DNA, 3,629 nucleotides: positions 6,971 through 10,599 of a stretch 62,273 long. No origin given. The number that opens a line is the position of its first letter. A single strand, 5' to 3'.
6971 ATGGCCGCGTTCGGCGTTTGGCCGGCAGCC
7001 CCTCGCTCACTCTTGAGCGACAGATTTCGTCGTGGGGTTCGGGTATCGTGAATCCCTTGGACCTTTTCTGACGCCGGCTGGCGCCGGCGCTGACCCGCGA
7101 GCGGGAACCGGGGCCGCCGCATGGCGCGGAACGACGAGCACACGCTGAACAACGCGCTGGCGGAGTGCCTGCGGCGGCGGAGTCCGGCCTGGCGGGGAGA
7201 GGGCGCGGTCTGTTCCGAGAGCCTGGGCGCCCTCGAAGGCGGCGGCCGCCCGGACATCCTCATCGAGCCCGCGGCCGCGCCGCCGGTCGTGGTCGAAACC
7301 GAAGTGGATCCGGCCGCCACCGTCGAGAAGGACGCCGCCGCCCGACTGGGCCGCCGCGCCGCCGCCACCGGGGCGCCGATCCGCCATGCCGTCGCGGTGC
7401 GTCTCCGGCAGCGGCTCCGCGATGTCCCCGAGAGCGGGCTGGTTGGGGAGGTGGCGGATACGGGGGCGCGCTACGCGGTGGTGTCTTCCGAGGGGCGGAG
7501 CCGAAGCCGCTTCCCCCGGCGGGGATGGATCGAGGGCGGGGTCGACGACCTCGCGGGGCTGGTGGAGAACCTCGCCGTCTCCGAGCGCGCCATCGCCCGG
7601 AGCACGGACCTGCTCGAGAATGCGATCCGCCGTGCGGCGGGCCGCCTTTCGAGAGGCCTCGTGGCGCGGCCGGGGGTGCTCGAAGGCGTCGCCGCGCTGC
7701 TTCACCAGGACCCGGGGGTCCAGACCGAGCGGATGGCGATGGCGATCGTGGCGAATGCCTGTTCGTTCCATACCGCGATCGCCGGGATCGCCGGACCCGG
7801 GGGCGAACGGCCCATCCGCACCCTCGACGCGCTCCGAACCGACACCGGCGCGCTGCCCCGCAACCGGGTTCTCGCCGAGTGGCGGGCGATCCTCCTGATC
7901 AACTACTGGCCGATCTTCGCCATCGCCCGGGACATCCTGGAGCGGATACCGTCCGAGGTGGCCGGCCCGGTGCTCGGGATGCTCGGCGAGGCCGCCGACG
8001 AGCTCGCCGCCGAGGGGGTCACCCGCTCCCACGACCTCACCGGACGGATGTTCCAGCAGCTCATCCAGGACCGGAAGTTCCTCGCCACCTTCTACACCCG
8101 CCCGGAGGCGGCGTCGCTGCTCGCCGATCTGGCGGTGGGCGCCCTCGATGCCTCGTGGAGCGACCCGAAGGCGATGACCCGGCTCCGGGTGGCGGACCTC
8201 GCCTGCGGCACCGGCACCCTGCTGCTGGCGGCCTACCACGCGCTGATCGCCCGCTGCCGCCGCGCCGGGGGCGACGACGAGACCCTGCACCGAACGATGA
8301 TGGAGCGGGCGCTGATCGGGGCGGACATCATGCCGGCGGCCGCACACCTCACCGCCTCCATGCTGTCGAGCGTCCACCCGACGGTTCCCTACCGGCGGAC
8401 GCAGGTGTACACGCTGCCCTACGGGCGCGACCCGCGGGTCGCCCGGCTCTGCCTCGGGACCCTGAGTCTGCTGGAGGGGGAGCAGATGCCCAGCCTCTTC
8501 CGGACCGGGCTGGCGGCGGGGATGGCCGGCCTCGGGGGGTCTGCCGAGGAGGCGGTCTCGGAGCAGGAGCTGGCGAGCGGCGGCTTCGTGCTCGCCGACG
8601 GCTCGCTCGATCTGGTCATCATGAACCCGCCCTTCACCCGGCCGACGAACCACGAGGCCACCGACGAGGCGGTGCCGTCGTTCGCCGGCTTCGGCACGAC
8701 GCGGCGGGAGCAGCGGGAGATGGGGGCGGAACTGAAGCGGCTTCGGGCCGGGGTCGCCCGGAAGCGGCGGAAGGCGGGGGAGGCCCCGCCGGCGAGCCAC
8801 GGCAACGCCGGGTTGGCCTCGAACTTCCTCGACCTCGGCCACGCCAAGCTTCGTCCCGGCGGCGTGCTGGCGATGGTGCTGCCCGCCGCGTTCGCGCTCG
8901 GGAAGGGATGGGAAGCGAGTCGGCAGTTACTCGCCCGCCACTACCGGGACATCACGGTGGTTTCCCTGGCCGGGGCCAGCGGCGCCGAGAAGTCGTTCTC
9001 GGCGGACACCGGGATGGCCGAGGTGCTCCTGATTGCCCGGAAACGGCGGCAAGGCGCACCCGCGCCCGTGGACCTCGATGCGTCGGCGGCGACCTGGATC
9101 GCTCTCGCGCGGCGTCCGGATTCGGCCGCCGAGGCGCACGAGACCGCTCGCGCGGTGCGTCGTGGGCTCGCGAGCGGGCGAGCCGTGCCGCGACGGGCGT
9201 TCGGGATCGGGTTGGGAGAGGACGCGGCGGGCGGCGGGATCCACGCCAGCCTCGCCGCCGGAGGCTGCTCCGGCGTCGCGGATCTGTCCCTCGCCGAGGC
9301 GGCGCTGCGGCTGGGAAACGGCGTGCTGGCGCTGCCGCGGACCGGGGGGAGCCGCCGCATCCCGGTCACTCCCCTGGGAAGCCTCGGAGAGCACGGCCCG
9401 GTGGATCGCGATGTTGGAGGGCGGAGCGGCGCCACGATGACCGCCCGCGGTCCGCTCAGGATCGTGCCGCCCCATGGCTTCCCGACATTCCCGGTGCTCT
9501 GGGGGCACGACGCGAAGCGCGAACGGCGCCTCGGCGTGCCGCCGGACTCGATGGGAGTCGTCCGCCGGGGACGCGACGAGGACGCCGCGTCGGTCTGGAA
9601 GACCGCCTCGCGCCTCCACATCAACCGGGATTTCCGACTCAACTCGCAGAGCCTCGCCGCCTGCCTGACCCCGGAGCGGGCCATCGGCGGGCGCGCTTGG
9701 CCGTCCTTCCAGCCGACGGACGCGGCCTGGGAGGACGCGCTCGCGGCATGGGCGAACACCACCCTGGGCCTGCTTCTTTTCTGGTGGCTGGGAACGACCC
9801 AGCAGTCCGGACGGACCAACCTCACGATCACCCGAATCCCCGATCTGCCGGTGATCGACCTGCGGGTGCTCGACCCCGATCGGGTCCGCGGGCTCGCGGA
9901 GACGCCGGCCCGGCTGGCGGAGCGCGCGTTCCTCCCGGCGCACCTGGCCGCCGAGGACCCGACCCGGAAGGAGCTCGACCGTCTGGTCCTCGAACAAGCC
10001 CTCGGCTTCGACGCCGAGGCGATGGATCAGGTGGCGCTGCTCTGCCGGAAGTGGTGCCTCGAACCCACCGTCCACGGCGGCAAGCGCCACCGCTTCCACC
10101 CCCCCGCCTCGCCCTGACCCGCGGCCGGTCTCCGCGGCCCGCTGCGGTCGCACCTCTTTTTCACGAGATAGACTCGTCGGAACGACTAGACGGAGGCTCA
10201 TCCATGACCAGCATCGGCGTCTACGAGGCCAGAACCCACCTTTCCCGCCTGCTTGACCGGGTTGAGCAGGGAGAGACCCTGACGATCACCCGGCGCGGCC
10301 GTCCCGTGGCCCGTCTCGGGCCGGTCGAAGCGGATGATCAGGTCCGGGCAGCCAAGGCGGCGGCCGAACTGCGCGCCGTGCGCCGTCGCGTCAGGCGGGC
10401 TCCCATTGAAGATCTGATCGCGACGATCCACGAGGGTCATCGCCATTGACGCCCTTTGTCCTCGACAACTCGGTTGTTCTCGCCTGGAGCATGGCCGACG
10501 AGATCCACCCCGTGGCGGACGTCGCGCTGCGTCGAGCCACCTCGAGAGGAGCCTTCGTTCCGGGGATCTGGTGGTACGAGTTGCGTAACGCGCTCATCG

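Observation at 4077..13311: Candidate defence/addiction island bracketed by inverted ATPase paralogs: HipA kinase + large orphan MTase + P-loop ATPases + PIN toxin + repeat arrays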

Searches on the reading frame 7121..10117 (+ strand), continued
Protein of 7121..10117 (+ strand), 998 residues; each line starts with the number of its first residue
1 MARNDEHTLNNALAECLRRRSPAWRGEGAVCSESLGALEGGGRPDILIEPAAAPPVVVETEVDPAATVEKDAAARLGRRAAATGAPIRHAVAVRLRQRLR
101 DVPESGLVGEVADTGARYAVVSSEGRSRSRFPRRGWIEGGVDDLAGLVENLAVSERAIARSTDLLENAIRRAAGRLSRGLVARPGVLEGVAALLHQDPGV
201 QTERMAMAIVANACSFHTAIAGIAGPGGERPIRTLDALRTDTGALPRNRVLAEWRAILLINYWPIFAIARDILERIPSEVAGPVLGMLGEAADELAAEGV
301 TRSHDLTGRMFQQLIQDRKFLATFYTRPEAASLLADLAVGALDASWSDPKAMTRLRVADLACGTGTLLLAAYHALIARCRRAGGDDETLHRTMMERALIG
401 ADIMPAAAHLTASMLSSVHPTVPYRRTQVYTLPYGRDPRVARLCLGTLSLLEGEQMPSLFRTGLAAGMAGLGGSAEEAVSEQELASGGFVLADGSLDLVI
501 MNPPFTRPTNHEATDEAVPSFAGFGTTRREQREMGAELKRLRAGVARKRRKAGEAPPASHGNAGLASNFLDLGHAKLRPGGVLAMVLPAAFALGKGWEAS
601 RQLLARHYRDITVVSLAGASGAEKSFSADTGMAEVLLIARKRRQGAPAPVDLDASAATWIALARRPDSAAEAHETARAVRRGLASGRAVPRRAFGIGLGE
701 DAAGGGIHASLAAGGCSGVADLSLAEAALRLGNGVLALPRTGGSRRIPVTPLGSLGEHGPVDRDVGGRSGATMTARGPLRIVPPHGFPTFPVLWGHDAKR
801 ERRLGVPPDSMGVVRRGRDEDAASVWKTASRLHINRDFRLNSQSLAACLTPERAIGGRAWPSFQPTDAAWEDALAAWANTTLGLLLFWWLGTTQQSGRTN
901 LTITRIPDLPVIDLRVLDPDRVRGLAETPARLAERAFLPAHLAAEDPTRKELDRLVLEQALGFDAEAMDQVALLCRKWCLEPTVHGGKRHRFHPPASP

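Call 43: fold_search(model_id=the predicted structure, library=pdb)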
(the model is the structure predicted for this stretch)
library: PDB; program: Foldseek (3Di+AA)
matches with E <= 10: 618; with E <= 0.001: 82
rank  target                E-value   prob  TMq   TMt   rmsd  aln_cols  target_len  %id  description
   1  3s1s                  4.0e-16  1.00  0.34  0.39  15.7      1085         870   11  Characterization and crystal structure of the type IIG restriction endonuclease BpuSI (released 2011-07-13)
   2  9ewz_C                1.6e-11  1.00  0.41  0.35  12.1      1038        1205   12  Cryo-EM structure of the E. coli BrxX methyltransferase in complex with DNA (released 2025-03-05)
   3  8c45_A                1.9e-11  1.00  0.46  0.39  11.4      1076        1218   12  PglX methyltransferase from the Salmonella BREX phage defence system (aka BrxX) (released 2024-07-10)
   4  7lo5_C                2.1e-11  1.00  0.34  0.34   9.4       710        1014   14  cryoEM structure DrdV-DNA complex (released 2021-03-17)
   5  7eew_A                2.6e-11  1.00  0.28  0.42  24.4       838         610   12  Crystal structure of the intact MTase from Vibrio vulnificus YJ016 in complex with the DNA-mimicking Ocr protein and t (released 2022-03-23)
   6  7lvv_B                3.3e-11  1.00  0.34  0.33  10.2       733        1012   12  cryoEM structure DrdV-DNA complex (released 2021-03-17)
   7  8c45_B                1.2e-10  1.00  0.44  0.37  11.2       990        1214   12  PglX methyltransferase from the Salmonella BREX phage defence system (aka BrxX) (released 2024-07-10)
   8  7lo5_B                1.3e-10  1.00  0.32  0.32  11.2       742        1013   13  cryoEM structure DrdV-DNA complex (released 2021-03-17)
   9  8q56_A                1.5e-10  1.00  0.46  0.39  11.0      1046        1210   11  PglX methyltransferase of Salmonella BREX phage defence system (aka BrxX) bound to inhibitor Ocr (released 2024-08-21)
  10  8zek_A                3.1e-10  1.00  0.43  0.37  11.3      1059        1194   13  Cryo-EM structure of the E. coli BrxX methyltransferase complexed with Ocr (released 2024-12-11)
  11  7lo5_A                3.3e-10  1.00  0.31  0.31  11.6       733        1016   12  cryoEM structure DrdV-DNA complex (released 2021-03-17)
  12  7lo5_D                5.5e-10  1.00  0.34  0.34  10.2       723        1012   12  cryoEM structure DrdV-DNA complex (released 2021-03-17)
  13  7lni_A                1.7e-09  1.00  0.36  0.60   7.8       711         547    9  SeMet CamA Adenine Methyltransferase Complexed to Cognate Substrate DNA (released 2021-05-19)
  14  7lvv_A                2.5e-09  1.00  0.34  0.33   9.6       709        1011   13  cryoEM structure DrdV-DNA complex (released 2021-03-17)
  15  7lni_B                3.8e-09  1.00  0.35  0.58   8.7       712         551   10  SeMet CamA Adenine Methyltransferase Complexed to Cognate Substrate DNA (released 2021-05-19)
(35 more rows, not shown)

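Call 66: search_protein_families(library=pfam, alignment_id=A2, max_evalue=0.5)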
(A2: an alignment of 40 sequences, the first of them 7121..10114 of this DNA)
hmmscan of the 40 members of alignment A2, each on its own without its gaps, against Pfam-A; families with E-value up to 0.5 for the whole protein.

A. member 1, window:7121-10114:+ (998 aa): 5 families
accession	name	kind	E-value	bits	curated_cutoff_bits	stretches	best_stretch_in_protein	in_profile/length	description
PF05175.20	MTS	-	0.0076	16.3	23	0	492-510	95-113/170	Methyltransferase small domain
PF07669.17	Eco57I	-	0.016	15.7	25.3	1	491-616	70-165/171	Eco57I restriction-modification methylase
PF02384.22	N6_Mtase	-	0.063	13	20.4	0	305-378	4-71/311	N-6 DNA Methylase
PF23525.1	Methyltransf_36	-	0.13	11.8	27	1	357-417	44-98/268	AprA MT2-like domain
PF20473.4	MmeI_Mtase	-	0.34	10.5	27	0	351-375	17-41/259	MmeI, DNA-methyltransferase domain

B. families by the number of members that match (of 40 scanned): 16 families
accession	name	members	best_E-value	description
PF05175.20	MTS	40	0.00014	Methyltransferase small domain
PF23525.1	Methyltransf_36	22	0.0013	AprA MT2-like domain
PF02384.22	N6_Mtase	11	0.0033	N-6 DNA Methylase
PF07669.17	Eco57I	11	0.0067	Eco57I restriction-modification methylase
PF13649.12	Methyltransf_25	5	0.03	Methyltransferase domain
PF10727.15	Rossmann-like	1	0.042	Rossmann-like domain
PF04888.17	SseC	1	0.049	Secretion system effector C (SseC) like family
PF01170.24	UPF0020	1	0.065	RMKL-like, methyltransferase domain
PF25623.1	T4_CASP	1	0.092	T4-phage like capsid assembly scaffolding protein family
PF00563.25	EAL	1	0.12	EAL domain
PF04133.19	Vps55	1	0.17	Vacuolar protein sorting 55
PF09859.15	Oxygenase-NA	1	0.23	Oxygenase, catalysing oxidative methylation of damaged DNA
PF04344.18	CheZ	1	0.24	Chemotaxis phosphatase, CheZ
PF13847.12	Methyltransf_31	1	0.3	Methyltransferase domain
PF20473.4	MmeI_Mtase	1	0.34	MmeI, DNA-methyltransferase domain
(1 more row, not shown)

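Call 75: find_related_loci(query=A2, collection=viral_contigs, flank=8000)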
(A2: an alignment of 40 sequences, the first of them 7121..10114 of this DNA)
Query A2 (998 aa) in viral_contigs; peptide patterns used: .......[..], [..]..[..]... (x = any residue, [..] = any of these).
120 stretches matched a pattern; 5 encode a relative of the query (tblastn E <= 1e-3); 5 distinct loci.
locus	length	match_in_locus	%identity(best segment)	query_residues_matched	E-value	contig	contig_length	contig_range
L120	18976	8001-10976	39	6-988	0e+0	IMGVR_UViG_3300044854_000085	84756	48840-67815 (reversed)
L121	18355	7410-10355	40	1-988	0e+0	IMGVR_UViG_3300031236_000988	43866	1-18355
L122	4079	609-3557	37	6-988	0e+0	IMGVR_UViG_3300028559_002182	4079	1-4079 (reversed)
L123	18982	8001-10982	38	3-992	1e-165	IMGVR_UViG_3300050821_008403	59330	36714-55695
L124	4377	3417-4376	42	6-325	9e-68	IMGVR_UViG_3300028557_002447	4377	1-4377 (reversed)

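Call 77: search_dna_similar(query=window:7121-10114:+, collection=plasmids, mode=protein, max_rows=10)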
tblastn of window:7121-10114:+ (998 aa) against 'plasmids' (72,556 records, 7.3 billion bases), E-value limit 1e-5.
Records with a match: 6; places in all: 6; records where one place covers at least 80% of the query: 1.
Best place of each record, by identity: <60% 6.
By first word of the organism name: Dinoroseobacter 3; Nitrosospira 1; Sulfuricystis 1; Aminobacter 1.
By predicted mobility (MOB-suite, as given by PLSDB): non-mobilizable 4; mobilizable 2.
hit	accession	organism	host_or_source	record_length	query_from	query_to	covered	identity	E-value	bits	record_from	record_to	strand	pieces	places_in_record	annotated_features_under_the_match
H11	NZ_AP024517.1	Nitrosospira sp. NRS527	Oryza sativa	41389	6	984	98%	39.9%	9e-146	488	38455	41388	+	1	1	none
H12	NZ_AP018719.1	Sulfuricystis multivorans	-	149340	212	848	64%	29.6%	1e-32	145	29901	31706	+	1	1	hypothetical protein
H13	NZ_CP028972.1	Aminobacter sp. MSH1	Soil,Dichlobenil-treated soil sampled ...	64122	232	864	63%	27.3%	9e-31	139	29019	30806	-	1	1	N-6 DNA methylase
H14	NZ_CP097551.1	Dinoroseobacter shibae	Alexandrium ostenfeldii,pure culture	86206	747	963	22%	37.6%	5e-20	104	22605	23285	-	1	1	hypothetical protein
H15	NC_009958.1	Dinoroseobacter shibae DFL 12 = DSM 16493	-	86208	747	963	22%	37.6%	5e-20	104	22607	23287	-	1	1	hypothetical protein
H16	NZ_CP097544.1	Dinoroseobacter shibae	Prorocentrum lima,pure culture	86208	747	963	22%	37.6%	5e-20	104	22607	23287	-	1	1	hypothetical protein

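Call 80: get_annotated_region(hit=H11, flank=6000)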
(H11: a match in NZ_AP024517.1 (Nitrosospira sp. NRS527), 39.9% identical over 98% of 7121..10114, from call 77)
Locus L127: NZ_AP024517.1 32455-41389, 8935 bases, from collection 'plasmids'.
description: Nitrosospira sp. NRS527 plasmid pNRS527-2, complete sequence
organism: Nitrosospira sp. NRS527 (NCBI taxid 155925)
taxonomy: Bacteria; Pseudomonadota; Betaproteobacteria; Nitrosomonadales; Nitrosomonadaceae; Nitrosospira; Nitrosospira sp. NRS527
host: -; source: Oryza sativa; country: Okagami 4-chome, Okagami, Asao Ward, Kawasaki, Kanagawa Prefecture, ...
typing (MOB-suite, as given by PLSDB): non-mobilizable
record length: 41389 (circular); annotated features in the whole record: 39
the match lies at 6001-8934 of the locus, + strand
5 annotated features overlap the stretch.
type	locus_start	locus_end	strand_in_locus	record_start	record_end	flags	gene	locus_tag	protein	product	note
CDS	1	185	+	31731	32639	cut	-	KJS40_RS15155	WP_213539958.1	TrbG/VirB9 family P-type conjugative transfer protein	-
CDS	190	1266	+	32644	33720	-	-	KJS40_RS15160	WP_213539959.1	TrbI/VirB10 family protein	-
CDS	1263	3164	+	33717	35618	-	-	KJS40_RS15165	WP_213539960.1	hypothetical protein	-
CDS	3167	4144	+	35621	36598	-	-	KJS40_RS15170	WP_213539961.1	ATPase, T2SS/T4P/T4SS family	-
CDS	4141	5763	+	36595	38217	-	-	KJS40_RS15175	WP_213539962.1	type IV secretory system conjugative DNA transfer family protein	-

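Call 87: search_protein_families(library=pfam, alignment_id=A6, max_evalue=0.001)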
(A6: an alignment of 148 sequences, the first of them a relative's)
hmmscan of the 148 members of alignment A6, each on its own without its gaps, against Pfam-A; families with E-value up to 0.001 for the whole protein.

A. member 1, L004:1667-2260:+ (197 aa): 1 family
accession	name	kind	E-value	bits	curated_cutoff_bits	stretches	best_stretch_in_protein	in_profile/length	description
PF06114.19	Peptidase_M78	-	1.6e-18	67.1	22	1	93-190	28-122/123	IrrE N-terminal-like domain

B. families by the number of members that match (of 148 scanned): 180 families (the first 25 are shown)
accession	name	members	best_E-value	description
PF07690.21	MFS_1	4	4.3e-29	Major Facilitator Superfamily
PF01026.27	TatD_DNase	2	2.6e-75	TatD related DNase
PF00296.26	Bac_luciferase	2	1.5e-70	Luciferase-like monooxygenase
PF00005.33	ABC_tran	2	4.9e-47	ABC transporter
PF02653.21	BPD_transp_2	2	2.7e-33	Branched-chain amino acid transport system / permease component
PF00107.32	ADH_zinc_N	2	9.1e-27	Zinc-binding dehydrogenase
PF02518.31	HATPase_c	2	5.1e-24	Histidine kinase-, DNA gyrase B-, and HSP90-like ATPase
PF04313.20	HSDR_N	2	3.2e-23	Type I restriction enzyme R protein N terminus (HSDR_N)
PF08240.17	ADH_N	2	5.4e-23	Alcohol dehydrogenase GroES-like domain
PF04851.21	ResIII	2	4.5e-21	Type III restriction enzyme, res subunit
PF00672.30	HAMP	2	1.2e-13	HAMP domain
PF01966.28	HD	2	3.2e-13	HD domain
PF13683.12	rve_3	2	7.7e-13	Integrase core domain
PF13304.12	AAA_21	2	2.1e-12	AAA domain, putative AbiEii toxin, Type IV TA system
PF00270.35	DEAD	2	3.4e-10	DEAD/DEAH box helicase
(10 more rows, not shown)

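Call 91: search_protein_families(library=padloc, alignment_id=A2, max_evalue=0.001)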
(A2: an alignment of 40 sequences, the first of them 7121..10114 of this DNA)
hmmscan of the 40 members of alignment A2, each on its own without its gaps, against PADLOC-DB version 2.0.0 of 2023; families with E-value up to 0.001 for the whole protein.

A. member 1, window:7121-10114:+ (998 aa): 7 families
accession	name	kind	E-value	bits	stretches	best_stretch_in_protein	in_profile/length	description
PDLC04134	mad2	-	1.4e-10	38.7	1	304-643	251-447/492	mads_2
PDLC03338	MTase_II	-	2.1e-08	31.3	0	318-418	126-216/604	Type II methyltransferase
PDLC03348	MTase_II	-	1.4e-06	25.1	1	302-412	199-306/727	Type II methyltransferase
PDLC03630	REase_MTase_IIG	-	3.1e-05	20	1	302-412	349-462/1100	Type IIG restriction enzyme-methyltransferase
PDLC03021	MTase_I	-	9.1e-05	19.4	0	356-411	187-241/491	Type I methyltransferase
PDLC02525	PglX|PglXI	-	0.00011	19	1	354-413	284-343/607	PglX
PDLC03631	REase_MTase_IIG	-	0.00076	15.5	0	318-382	306-372/1086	Type IIG restriction enzyme-methyltransferase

B. families by the number of members that match (of 40 scanned): 15 families
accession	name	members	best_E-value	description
PDLC03338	MTase_II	40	3.1e-14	Type II methyltransferase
PDLC04134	mad2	39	5.2e-15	mads_2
PDLC03348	MTase_II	35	1.9e-08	Type II methyltransferase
PDLC03021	MTase_I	30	6.9e-06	Type I methyltransferase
PDLC02525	PglX|PglXI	23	4.8e-06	PglX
PDLC03291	MTase_II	12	3e-06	Type II methyltransferase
PDLC03630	REase_MTase_IIG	11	9.6e-06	Type IIG restriction enzyme-methyltransferase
PDLC03600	REase_MTase_IIG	6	6.7e-06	Type IIG restriction enzyme-methyltransferase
PDLC02521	PglX|PglXI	5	3.1e-06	PglX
PDLC03631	REase_MTase_IIG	4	1.5e-05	Type IIG restriction enzyme-methyltransferase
PDLC03026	MTase_I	3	9.1e-05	Type I methyltransferase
PDLC03623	REase_MTase_IIG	3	0.00012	Type IIG restriction enzyme-methyltransferase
PDLC03024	MTase_I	2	0.00032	Type I methyltransferase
PDLC03982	PD-Lambda-2_B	1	1.5e-21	-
PDLC02643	DrmMI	1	0.00065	DrmMI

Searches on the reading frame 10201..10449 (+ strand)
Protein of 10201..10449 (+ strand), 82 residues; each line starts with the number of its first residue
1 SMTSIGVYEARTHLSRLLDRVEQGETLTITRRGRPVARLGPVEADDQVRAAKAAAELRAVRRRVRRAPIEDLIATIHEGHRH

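Call 5: search_protein_families(library=pfam, proteins=[window:10201-10449:+], max_evalue=0.01)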
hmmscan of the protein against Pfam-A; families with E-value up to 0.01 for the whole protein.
window:10201-10449:+ (82 aa): 1 family
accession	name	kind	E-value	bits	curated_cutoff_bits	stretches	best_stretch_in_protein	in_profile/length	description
PF02604.26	PhdYeFM_antitox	-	2.7e-12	46.7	29.8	1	2-66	1-66/74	Antitoxin Phd_YefM, type II toxin-antitoxin system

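Call 6: search_protein_families(library=padloc, proteins=[window:10201-10449:+], max_evalue=0.01)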
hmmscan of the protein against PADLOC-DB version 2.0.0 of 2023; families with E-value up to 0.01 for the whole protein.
window:10201-10449:+ (82 aa): 0 families

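Call 7: search_protein_families(library=ncbifam, proteins=[window:10201-10449:+], max_evalue=0.01)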
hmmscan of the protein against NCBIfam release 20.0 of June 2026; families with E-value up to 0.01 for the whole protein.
window:10201-10449:+ (82 aa): 1 family
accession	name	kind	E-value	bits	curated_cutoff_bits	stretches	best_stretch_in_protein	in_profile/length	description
TIGR01552.1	phd_fam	subfamily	2.8e-10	39.4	20.8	1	5-43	2-40/53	type II toxin-antitoxin system prevent-host-death family antitoxin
